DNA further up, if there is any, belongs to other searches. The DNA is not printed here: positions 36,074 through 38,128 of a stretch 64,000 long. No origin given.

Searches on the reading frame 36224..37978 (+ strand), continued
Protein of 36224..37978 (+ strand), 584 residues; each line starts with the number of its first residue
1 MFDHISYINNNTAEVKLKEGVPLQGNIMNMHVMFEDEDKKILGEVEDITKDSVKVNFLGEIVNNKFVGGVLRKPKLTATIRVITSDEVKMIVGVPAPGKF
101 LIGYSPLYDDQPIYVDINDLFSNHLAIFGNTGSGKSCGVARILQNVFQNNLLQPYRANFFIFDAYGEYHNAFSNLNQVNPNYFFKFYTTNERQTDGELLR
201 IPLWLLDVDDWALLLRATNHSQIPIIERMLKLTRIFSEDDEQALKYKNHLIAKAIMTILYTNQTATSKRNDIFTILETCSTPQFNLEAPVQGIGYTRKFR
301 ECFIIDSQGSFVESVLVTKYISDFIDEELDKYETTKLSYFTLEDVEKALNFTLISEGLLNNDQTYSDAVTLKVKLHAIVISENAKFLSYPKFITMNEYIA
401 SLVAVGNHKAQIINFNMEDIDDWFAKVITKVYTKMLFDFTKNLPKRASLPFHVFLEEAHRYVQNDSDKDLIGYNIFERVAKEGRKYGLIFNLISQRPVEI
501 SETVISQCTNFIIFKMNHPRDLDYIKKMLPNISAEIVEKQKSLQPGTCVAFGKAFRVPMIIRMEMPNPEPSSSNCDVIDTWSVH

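Call 22: search_solved_structures(query=window:36224-37978:+, max_evalue=0.001, show_alignments=1)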
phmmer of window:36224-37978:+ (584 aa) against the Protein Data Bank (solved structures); distinct sequences matched with E-value up to 0.001: 9.
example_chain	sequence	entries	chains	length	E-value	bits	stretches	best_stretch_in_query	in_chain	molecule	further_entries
9c1m_M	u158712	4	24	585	4e-43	151.1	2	432-582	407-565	ATP-binding protein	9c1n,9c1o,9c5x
8xau_A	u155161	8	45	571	3.7e-39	138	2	390-582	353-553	ATP-binding protein | HerA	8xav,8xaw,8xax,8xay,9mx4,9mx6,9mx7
8ziq_M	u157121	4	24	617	9.9e-36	126.7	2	409-582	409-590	HerA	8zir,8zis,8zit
8wiv_A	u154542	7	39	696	5.7e-32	114.2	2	426-582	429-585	Helicase HerA central domain-containing protein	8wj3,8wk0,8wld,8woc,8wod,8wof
8yho_A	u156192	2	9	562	1.6e-29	106.1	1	59-562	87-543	DUF87 domain-containing protein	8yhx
4d2i_A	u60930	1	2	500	3e-28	102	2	407-582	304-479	HERA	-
8j4u_M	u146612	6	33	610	2.5e-27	98.9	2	416-581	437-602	Nucleoside triphosphate hydrolase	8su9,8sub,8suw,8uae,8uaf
9x1l_A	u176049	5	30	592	2.6e-21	79.1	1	436-563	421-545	DNA helicase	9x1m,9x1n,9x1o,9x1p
8wet_A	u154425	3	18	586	4.6e-08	35.3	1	430-528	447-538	TdpA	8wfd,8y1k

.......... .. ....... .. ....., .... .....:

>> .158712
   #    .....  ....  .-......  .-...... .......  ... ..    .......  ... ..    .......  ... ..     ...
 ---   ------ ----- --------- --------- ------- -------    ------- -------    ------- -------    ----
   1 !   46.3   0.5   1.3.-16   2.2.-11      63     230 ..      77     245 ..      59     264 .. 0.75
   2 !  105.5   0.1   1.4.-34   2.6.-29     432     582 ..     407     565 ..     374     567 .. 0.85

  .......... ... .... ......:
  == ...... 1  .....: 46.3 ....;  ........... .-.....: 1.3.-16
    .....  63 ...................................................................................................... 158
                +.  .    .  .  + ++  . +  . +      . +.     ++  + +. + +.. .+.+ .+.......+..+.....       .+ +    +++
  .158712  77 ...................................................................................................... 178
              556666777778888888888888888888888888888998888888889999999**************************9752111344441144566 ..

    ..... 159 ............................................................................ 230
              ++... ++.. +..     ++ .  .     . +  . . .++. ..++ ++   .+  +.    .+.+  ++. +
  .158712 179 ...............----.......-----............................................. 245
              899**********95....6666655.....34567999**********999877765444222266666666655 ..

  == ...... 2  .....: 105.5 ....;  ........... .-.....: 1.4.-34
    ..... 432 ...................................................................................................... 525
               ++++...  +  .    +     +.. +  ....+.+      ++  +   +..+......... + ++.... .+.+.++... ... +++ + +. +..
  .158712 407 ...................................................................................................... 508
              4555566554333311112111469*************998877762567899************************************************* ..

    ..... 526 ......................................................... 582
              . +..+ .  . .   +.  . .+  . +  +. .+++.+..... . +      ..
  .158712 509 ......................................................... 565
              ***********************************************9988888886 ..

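Call 32: find_related_loci(query=A1, collection=metagenome_contigs, flank=6000)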
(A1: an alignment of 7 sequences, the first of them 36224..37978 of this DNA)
Query A1 (584 aa) in metagenome_contigs; peptide patterns used: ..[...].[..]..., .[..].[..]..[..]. (x = any residue, [..] = any of these).
600 stretches matched a pattern (row limit reached: there are more); 276 encode a relative of the query (tblastn E <= 1e-3); the best 80 are kept; 80 distinct loci.
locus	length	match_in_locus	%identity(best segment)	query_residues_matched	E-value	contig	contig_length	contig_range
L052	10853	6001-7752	95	1-584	0e+0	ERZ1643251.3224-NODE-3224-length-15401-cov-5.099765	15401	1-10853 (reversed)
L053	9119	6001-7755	74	1-584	0e+0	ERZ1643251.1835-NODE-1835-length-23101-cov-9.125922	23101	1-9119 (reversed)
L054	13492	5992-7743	74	1-583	0e+0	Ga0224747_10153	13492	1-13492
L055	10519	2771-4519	70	1-583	0e+0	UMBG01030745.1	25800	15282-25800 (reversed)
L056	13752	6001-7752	72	1-584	0e+0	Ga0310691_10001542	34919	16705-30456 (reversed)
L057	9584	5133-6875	69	1-581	0e+0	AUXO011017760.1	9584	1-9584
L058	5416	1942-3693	70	1-584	0e+0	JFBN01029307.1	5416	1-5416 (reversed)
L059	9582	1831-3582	70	1-584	0e+0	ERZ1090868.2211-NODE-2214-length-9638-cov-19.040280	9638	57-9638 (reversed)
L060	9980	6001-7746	69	1-583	0e+0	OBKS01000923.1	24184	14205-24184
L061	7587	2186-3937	67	1-584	0e+0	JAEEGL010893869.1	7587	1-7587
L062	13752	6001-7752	67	1-584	0e+0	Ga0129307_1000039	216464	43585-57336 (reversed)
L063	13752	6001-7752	68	1-584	0e+0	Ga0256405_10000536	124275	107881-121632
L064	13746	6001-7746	69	1-581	0e+0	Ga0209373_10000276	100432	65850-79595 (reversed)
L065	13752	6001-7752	68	1-584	0e+0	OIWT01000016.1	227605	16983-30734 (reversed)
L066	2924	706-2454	66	1-583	0e+0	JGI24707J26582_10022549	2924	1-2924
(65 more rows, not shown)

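Call 46: search_protein_families(library=phrogs, proteins=[window:36224-37978:+], max_evalue=0.001)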
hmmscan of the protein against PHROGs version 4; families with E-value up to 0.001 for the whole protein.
window:36224-37978:+ (584 aa): 4 families
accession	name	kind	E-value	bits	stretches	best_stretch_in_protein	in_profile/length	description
phrog_7035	-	unknown function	1.7e-65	222.9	1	32-582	108-626/969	-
phrog_2666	-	head and packaging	9.5e-19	68.4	1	451-534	423-502/555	terminase large subunit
phrog_5156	-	unknown function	5.3e-07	29.1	1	445-536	653-741/824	-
phrog_1358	-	moron, auxiliary metabolic gene and host takeover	4e-05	22.3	1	108-179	591-658/1382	FtsK/SpoIIIE-like protein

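Call 47: search_dna_similar(query=window:36224-37978:+, collection=plasmids, mode=protein, max_rows=12)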
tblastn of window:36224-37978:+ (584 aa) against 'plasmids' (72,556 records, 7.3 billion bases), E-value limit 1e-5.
Records with a match: 622; places in all: 648; records where one place covers at least 80% of the query: 89.
Best place of each record, by identity: <60% 622.
By first word of the organism name: Klebsiella 137; Citrobacter 71; Escherichia 65; Listeria 57; Enterobacter 55; Serratia 19; Salmonella 14; Enterococcus 11; Bradyrhizobium 11; Acinetobacter 11; and 79 more.
By predicted mobility (MOB-suite, as given by PLSDB): conjugative 270; mobilizable 227; non-mobilizable 125.
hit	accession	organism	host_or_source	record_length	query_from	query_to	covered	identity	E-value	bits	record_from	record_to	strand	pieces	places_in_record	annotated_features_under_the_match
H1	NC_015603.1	Lactobacillus kefiranofaciens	-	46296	5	581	99%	28.4%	3e-71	256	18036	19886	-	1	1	ATP-binding protein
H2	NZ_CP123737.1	Lactobacillus kefiranofaciens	Tibetan kefir grain,mixed culture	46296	5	581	99%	28.4%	3e-71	256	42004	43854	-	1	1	ATP-binding protein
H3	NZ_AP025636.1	Enterococcus innesii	-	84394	53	581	91%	30.1%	2e-77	275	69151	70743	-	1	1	ATP-binding protein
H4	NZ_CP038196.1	Paracoccus versutus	single cell,soil adjacent to the roots ...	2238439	97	583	83%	32.6%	7e-60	223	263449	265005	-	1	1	none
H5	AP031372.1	Enterococcus casseliflavus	-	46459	53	581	91%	29.6%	4e-72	259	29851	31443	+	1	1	hypothetical protein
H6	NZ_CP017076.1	Novosphingobium resinovorum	single cell,soil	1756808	102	581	82%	31.1%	2e-59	222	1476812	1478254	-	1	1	none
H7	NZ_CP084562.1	Arthrobacter sp. FW305-BF8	isolate,groundwater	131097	102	581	82%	31.1%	3e-55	209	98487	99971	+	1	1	DUF87 domain-containing protein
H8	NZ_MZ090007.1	Listeria monocytogenes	-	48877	53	584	91%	27.9%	2e-62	267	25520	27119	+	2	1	ATP-binding protein | DUF87 domain-containing protein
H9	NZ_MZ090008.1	Listeria monocytogenes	-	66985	53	575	90%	28.2%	2e-70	254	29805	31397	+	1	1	DUF87 domain-containing protein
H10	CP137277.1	Listeria monocytogenes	fungus products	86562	53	583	91%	27.8%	2e-31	262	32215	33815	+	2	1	DUF87 domain-containing protein | hypothetical protein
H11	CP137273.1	Listeria monocytogenes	fungus products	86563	53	583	91%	27.8%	2e-31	262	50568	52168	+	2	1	DUF87 domain-containing protein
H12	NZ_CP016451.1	Sinorhizobium sp. RAC02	Microbial isolate,Algal phycosphere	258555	102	581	82%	30.7%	2e-59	221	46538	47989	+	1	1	ATP-binding protein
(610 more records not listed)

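Call 48: get_annotated_region(hit=H3, flank=4000)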
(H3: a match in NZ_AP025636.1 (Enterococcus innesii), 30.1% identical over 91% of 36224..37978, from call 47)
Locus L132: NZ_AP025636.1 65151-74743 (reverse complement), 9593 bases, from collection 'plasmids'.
description: Enterococcus innesii strain DB-1 plasmid pEIDB1, complete sequence
organism: Enterococcus innesii (NCBI taxid 2839759)
taxonomy: Bacteria; Bacillota; Bacilli; Lactobacillales; Enterococcaceae; Enterococcus; Enterococcus innesii
host: -; source: -; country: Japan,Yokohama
typing (MOB-suite, as given by PLSDB): non-mobilizable; replicon rep_cluster_183
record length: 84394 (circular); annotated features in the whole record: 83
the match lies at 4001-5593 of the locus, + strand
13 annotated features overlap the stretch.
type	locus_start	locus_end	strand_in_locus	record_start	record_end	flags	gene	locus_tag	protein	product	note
CDS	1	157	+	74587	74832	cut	-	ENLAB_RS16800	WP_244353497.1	hypothetical protein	-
CDS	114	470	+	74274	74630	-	-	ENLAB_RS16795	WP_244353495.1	hypothetical protein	-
CDS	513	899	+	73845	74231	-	-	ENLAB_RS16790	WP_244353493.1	DUF6075 family protein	-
CDS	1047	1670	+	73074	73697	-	-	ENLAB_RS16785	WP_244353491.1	CPBP family intramembrane glutamic endopeptidase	GO:0071586 - CAAX-box protein processing [Evidence IEA]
CDS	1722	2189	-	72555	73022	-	-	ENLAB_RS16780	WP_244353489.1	LMxysn_1693 family intestinal colonization protein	-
CDS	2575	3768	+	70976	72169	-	-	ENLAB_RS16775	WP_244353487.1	SIR2 family protein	-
CDS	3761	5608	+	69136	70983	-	-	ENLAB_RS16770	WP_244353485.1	ATP-binding protein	-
CDS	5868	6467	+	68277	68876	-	-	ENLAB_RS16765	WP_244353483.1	tyrosine-type recombinase/integrase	GO:0015074 - DNA integration [Evidence IEA]; GO:0006310 - DNA recombination [Evidence IEA]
CDS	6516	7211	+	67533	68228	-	-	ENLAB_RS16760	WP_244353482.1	Fic family protein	-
CDS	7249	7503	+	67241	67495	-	-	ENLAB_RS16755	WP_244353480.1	helix-turn-helix transcriptional regulator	-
CDS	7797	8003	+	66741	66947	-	-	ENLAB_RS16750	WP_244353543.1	cold-shock protein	-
CDS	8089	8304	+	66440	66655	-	-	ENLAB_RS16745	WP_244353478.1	hypothetical protein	-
CDS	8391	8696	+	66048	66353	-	-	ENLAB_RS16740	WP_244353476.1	hypothetical protein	-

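Call 68: search_protein_families(library=pfam, proteins=[L001:9815-10345:+, L036:11794-12360:+, L004:9854-10720:+, L004:11803-12279:+, L011:11875-12261:+, L006:9796-10080:+, L062:7835-8785:+, L062:8785-10509:+, L031:11837-13021:+, L032:11811-12383:+], max_evalue=0.01)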
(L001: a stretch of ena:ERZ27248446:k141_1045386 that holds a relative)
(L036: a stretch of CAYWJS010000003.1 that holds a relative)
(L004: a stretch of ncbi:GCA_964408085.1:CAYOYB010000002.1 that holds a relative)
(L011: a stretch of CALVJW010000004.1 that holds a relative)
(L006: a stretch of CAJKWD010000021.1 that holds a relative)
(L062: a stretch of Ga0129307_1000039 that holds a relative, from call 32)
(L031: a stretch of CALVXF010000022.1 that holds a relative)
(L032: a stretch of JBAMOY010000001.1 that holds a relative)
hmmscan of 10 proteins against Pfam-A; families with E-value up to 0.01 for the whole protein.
L001:9815-10345:+ (176 aa): 2 families
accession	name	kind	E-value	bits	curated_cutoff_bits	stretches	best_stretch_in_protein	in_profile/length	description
PF03729.18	DUF308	-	4.9e-17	62.4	25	3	13-60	1-48/73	Short repeat of unknown function (DUF308)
PF03779.20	SPW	-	0.0011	19.8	31.5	0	8-46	29-66/93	SPW repeat domain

L036:11794-12360:+ (188 aa): 1 family
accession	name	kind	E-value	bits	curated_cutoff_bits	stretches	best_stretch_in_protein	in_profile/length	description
PF03729.18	DUF308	-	1.4e-06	28.9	25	1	8-79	1-72/73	Short repeat of unknown function (DUF308)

L004:9854-10720:+ (288 aa): 0 families

L004:11803-12279:+ (158 aa): 0 families

L011:11875-12261:+ (128 aa): 0 families

L006:9796-10080:+ (94 aa): 0 families

L062:7835-8785:+ (316 aa): 0 families

L062:8785-10509:+ (574 aa): 0 families

L031:11837-13021:+ (394 aa): 2 families
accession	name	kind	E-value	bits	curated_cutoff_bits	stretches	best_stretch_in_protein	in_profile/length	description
PF14903.11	WG_beta_rep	-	0.0013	19.1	25.6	0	241-258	18-35/35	WG containing repeat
PF13082.11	DUF3931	-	0.0043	17.5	25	0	212-256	3-48/66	Protein of unknown function (DUF3931)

L032:11811-12383:+ (190 aa): 1 family
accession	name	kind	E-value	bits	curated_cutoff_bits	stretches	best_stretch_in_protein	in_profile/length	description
PF18784.6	CRM1_repeat_2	-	0.0069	16.5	30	0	10-53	16-59/68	CRM1 / Exportin repeat 2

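Call 87: find_related_loci(query=A1, collection=viral_contigs, flank=5000)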
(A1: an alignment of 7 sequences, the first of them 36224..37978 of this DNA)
Query A1 (584 aa) in viral_contigs; peptide patterns used: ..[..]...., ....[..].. (x = any residue, [..] = any of these).
201 stretches matched a pattern, but none encodes a relative of the query by tblastn (E <= 1e-3).

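Call 99: list_cluster_members(proteins=[window:36224-37978:+, window:38025-38618:+, window:38747-39979:+, window:39981-41396:+])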
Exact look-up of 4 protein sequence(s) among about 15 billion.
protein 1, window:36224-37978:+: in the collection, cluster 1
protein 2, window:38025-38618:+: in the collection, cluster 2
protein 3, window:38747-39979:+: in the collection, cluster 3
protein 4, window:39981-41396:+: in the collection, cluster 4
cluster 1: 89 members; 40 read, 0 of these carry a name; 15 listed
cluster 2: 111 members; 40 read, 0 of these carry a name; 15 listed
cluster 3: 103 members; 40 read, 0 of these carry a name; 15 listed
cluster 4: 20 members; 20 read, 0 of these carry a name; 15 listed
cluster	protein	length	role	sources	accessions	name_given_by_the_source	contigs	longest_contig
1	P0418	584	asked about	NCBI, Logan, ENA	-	-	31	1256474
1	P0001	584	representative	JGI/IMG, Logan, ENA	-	-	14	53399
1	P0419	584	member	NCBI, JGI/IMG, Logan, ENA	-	-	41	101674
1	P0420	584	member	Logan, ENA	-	-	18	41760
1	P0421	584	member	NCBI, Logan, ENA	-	-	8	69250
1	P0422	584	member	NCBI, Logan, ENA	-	-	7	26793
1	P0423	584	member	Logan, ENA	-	-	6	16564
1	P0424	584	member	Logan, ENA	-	-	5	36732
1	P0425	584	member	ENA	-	-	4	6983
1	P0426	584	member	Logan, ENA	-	-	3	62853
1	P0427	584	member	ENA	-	-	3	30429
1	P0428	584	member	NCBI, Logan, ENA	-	-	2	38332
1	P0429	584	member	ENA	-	-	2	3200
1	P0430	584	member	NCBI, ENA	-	-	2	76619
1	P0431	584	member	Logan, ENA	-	-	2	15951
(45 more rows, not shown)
